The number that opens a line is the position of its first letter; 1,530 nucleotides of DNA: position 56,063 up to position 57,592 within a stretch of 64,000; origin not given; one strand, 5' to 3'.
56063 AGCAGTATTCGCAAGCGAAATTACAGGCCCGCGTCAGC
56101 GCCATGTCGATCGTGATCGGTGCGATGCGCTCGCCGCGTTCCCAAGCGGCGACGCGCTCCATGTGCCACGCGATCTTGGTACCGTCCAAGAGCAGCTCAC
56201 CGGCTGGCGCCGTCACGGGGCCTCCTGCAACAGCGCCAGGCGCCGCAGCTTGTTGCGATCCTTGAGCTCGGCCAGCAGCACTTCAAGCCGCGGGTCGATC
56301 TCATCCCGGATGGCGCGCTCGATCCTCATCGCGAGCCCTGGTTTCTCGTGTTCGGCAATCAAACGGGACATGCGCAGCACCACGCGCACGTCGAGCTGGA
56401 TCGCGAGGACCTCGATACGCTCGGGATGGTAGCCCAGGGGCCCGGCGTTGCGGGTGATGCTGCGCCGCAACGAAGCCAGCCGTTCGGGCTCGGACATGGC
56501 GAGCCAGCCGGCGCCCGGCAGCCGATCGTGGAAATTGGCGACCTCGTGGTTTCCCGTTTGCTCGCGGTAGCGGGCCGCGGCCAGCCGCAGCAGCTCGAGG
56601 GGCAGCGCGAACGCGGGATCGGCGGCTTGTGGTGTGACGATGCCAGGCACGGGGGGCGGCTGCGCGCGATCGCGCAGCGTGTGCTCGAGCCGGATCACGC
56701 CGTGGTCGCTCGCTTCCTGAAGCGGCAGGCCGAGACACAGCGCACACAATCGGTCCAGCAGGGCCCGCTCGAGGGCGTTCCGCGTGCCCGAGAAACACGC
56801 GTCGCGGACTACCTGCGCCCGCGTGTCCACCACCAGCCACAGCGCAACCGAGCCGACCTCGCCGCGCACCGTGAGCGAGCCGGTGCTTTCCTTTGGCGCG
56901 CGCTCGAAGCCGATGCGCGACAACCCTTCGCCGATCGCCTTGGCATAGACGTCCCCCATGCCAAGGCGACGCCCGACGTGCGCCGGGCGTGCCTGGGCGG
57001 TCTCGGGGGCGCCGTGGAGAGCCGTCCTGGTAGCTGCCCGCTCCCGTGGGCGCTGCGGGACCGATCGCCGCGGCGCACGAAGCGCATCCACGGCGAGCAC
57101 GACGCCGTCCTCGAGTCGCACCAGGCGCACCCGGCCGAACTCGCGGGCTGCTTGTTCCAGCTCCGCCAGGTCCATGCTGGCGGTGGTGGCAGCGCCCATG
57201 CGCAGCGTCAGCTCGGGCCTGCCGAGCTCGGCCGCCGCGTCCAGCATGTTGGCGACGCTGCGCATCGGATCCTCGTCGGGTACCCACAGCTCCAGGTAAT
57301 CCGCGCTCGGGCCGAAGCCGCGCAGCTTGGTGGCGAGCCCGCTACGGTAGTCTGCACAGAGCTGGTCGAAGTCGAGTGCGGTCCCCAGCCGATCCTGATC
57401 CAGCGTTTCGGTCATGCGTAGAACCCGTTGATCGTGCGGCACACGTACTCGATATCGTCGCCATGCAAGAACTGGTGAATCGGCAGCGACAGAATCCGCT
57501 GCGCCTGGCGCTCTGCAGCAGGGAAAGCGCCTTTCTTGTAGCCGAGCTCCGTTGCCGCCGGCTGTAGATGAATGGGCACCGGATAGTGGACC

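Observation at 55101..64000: Translationally coupled nucleotide-sugar cluster with ThDP E1 alpha/beta pair, two DegT aminotransferases and a radical SAM enzyme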

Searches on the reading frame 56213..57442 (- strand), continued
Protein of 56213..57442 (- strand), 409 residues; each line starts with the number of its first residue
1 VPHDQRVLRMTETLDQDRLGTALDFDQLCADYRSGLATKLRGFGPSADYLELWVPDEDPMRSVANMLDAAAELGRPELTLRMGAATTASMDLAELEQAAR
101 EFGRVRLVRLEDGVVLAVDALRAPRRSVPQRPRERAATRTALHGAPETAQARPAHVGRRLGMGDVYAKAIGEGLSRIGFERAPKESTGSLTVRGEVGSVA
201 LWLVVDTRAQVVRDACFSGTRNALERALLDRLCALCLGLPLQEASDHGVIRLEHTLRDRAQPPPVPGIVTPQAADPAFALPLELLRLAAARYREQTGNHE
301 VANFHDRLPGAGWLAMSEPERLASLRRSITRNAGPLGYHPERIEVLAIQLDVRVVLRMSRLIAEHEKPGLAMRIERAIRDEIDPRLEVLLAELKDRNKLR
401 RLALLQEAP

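Call 76: search_protein_families(library=pfam, proteins=[L012:365-1534:-, L012:1542-3293:-, L012:3374-4981:-, L012:5697-7484:-, L018:733-2109:+, L018:2556-3818:-, L018:4626-6227:-, L018:6940-8853:-], max_evalue=0.0001)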
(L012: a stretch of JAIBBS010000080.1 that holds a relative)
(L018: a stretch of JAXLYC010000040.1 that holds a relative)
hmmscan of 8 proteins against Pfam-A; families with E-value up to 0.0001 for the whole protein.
L012:365-1534:- (389 aa): 2 families
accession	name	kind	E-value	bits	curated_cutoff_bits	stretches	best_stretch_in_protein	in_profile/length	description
PF00704.34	Glyco_hydro_18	-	1.1e-11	45.5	29.6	1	97-292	1-182/317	Glycosyl hydrolases family 18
PF23916.1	TIM-barrel_EndoS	-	7.1e-06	26.3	27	1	158-293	52-172/238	Endo-beta-N-acetylglucosaminidase EndoS TIM-barrel domain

L012:1542-3293:- (583 aa): 0 families

L012:3374-4981:- (535 aa): 5 families
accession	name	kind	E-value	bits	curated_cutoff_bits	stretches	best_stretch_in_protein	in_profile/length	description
PF01593.30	Amino_oxidase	-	1e-16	61.7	19.8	1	26-517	1-440/443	Flavin containing amine oxidoreductase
PF13450.12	NAD_binding_8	-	1.2e-11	45.2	21.9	1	21-72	1-52/68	NAD(P)-binding Rossmann-like domain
PF01266.30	DAO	-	1e-10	42.1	27.9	0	224-301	128-211/353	FAD dependent oxidoreductase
PF00890.30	FAD_binding_2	-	3e-08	33.7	20.4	1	18-65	1-46/414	FAD binding domain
PF01134.28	GIDA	-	1.2e-07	31.6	22.1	0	18-48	1-31/391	Glucose inhibited division protein A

L012:5697-7484:- (595 aa): 1 family
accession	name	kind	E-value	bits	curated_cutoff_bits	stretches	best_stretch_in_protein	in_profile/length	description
PF00485.24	PRK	-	5.9e-15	56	22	1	331-529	1-188/196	Phosphoribulokinase / Uridine kinase family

L018:733-2109:+ (458 aa): 0 families

L018:2556-3818:- (420 aa): 2 families
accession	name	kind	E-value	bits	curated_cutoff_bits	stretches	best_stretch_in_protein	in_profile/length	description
PF00704.34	Glyco_hydro_18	-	3.9e-11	43.6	29.6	1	128-323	1-182/317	Glycosyl hydrolases family 18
PF23916.1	TIM-barrel_EndoS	-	4.1e-05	23.9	27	1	189-324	52-172/238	Endo-beta-N-acetylglucosaminidase EndoS TIM-barrel domain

L018:4626-6227:- (533 aa): 7 families
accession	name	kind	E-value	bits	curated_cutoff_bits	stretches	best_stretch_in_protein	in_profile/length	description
PF01593.30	Amino_oxidase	-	9.1e-18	65.2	19.8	1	26-517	1-440/443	Flavin containing amine oxidoreductase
PF13450.12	NAD_binding_8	-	3.1e-11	43.8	21.9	1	21-72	1-52/68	NAD(P)-binding Rossmann-like domain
PF01266.30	DAO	-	3.8e-09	37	27.9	1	225-324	131-236/353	FAD dependent oxidoreductase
PF00890.30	FAD_binding_2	-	1.3e-08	35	20.4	1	18-60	1-41/414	FAD binding domain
PF01134.28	GIDA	-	6.3e-08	32.5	22.1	0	18-48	1-31/391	Glucose inhibited division protein A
PF03486.20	HI0933_like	-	2e-05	24.6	50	0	18-49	2-33/244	HI0933-like protein Rossmann domain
PF07992.20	Pyr_redox_2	-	6e-05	23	26.1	0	18-46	2-30/291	Pyridine nucleotide-disulphide oxidoreductase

L018:6940-8853:- (637 aa): 1 family
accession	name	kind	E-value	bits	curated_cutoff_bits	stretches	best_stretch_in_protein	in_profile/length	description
PF00485.24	PRK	-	1.3e-16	61.5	22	1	373-572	1-189/196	Phosphoribulokinase / Uridine kinase family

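Call 78: search_dna_similar(query=window:56213-57415:-, collection=plasmids, mode=protein, max_evalue=0.00001, max_rows=15)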
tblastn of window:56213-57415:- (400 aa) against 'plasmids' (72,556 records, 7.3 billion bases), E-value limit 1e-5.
Records with a match: 1; places in all: 1; records where one place covers at least 80% of the query: 1.
Best place of each record, by identity: <60% 1.
By first word of the organism name: Azospirillum 1.
By predicted mobility (MOB-suite, as given by PLSDB): non-mobilizable 1.
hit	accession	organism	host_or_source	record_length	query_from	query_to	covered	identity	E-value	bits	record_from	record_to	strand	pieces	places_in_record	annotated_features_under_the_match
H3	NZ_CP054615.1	Azospirillum oryzae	cell culture,soil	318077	1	393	98%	30.0%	3e-25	115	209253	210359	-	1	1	hypothetical protein | DegT/DnrJ/EryC1/StrS family aminotransferase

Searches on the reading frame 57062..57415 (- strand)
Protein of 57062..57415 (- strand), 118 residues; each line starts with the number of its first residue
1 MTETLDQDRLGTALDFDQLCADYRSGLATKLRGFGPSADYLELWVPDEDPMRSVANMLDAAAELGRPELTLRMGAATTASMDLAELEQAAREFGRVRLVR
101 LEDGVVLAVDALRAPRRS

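Call 86: predict_structure(alignment_id=A3)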
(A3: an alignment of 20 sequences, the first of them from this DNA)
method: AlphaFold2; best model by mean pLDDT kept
length: 118 residues; sequences in the alignment: 20
mean_pLDDT: 83.0   pTM: 0.73
mean pLDDT of the five models: 83.0, 82.7, 82.4, 80.3, 78.4
residues with pLDDT >= 90: 59; 70-90: 38; 50-70: 18; < 50: 3
segments of 3 or more residues with pLDDT < 50: none
pLDDT, mean of each block of 10 residues (from residue 1): 64 86 72 61 84 91 91 92 93 93 93 77
secondary structure, 60 per line:
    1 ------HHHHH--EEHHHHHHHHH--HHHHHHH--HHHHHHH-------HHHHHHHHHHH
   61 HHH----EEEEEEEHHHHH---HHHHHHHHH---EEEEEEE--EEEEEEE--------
elements in order: H7-11 H16-24 H27-33 H36-42 H50-63 E68-74 H75-79 H83-91 E95-101 E104-110

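Call 88: fold_search(model_id=the predicted structure, library=pdb)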
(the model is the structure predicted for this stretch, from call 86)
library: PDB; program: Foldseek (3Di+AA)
matches with E <= 10: 718; with E <= 0.001: 0
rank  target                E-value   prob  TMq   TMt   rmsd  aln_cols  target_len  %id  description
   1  3ti2_C                8.2e-02  0.35  0.28  0.18   5.0        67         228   13  1.90 Angstrom resolution crystal structure of N-terminal domain 3-phosphoshikimate 1-carboxyvinyltransferase from Vibr (released 2011-08-31)
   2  1p88_MODEL_1_A        8.2e-02  0.33  0.28  0.18   5.0        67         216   15  Substrate-induced structural changes to the isolated N-terminal domain of 5-enolpyruvylshikimate-3-phosphate s (released 2004-11-02)
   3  3ti2_B                8.8e-02  0.35  0.28  0.18   5.0        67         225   13  1.90 Angstrom resolution crystal structure of N-terminal domain 3-phosphoshikimate 1-carboxyvinyltransferase from Vibr (released 2011-08-31)
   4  2vzy_B                1.2e-01  0.20  0.24  0.16   6.5        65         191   25  Crystal structure of Rv0802c from Mycobacterium tuberculosis in an unliganded form. (released 2009-04-07)
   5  8p8v_G                1.3e-01  0.72  0.39  0.34   5.0        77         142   13  Mycoplasma pneumoniae di-ribosome in chloramphenicol-treated cells (leading 70S) (released 2024-11-20)
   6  7ooc_G                1.5e-01  0.60  0.37  0.32   4.7        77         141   10  Mycoplasma pneumoniae 30S subunit of ribosomes in chloramphenicol-treated cells (released 2022-05-25)
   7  3ti2_A                1.6e-01  0.25  0.29  0.18   5.0        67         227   15  1.90 Angstrom resolution crystal structure of N-terminal domain 3-phosphoshikimate 1-carboxyvinyltransferase from Vibr (released 2011-08-31)
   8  3ti2_D                1.7e-01  0.25  0.29  0.18   5.0        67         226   15  1.90 Angstrom resolution crystal structure of N-terminal domain 3-phosphoshikimate 1-carboxyvinyltransferase from Vibr (released 2011-08-31)
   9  2zwv                  1.8e-01  0.69  0.38  0.14   3.6        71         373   22  Crystal structure of Thermus thermophilus 16S rRNA methyltransferase RsmC (TTHA0533) (released 2009-12-22)
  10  2vzz_A                1.8e-01  0.13  0.21  0.14   6.9        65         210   23  Crystal structure of Rv0802c from Mycobacterium tuberculosis in Complex with Succinyl-CoA (released 2009-04-07)
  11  4zbp_B                2.0e-01  0.41  0.34  0.18   6.5        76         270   17  Crystal structure of the AMPCPR-bound AtNUDT7 (released 2015-09-09)
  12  3j9w_AH               2.1e-01  0.66  0.36  0.34   4.2        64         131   14  Cryo-EM structure of the Bacillus subtilis MifM-stalled ribosome complex (released 2015-04-29)
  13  2zul                  2.1e-01  0.63  0.38  0.14   3.9        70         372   23  Crystal structure of Thermus thermophilus 16S rRNA methyltransferase RsmC (TTHA0533) in complex with cofactor S-adenosyl (released 2009-10-27)
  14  2vzy_C                2.2e-01  0.14  0.23  0.16   6.6        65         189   25  Crystal structure of Rv0802c from Mycobacterium tuberculosis in an unliganded form. (released 2009-04-07)
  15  5li0_h                2.4e-01  0.57  0.36  0.33   4.5        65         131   17  70S ribosome from Staphylococcus aureus (released 2016-12-28)
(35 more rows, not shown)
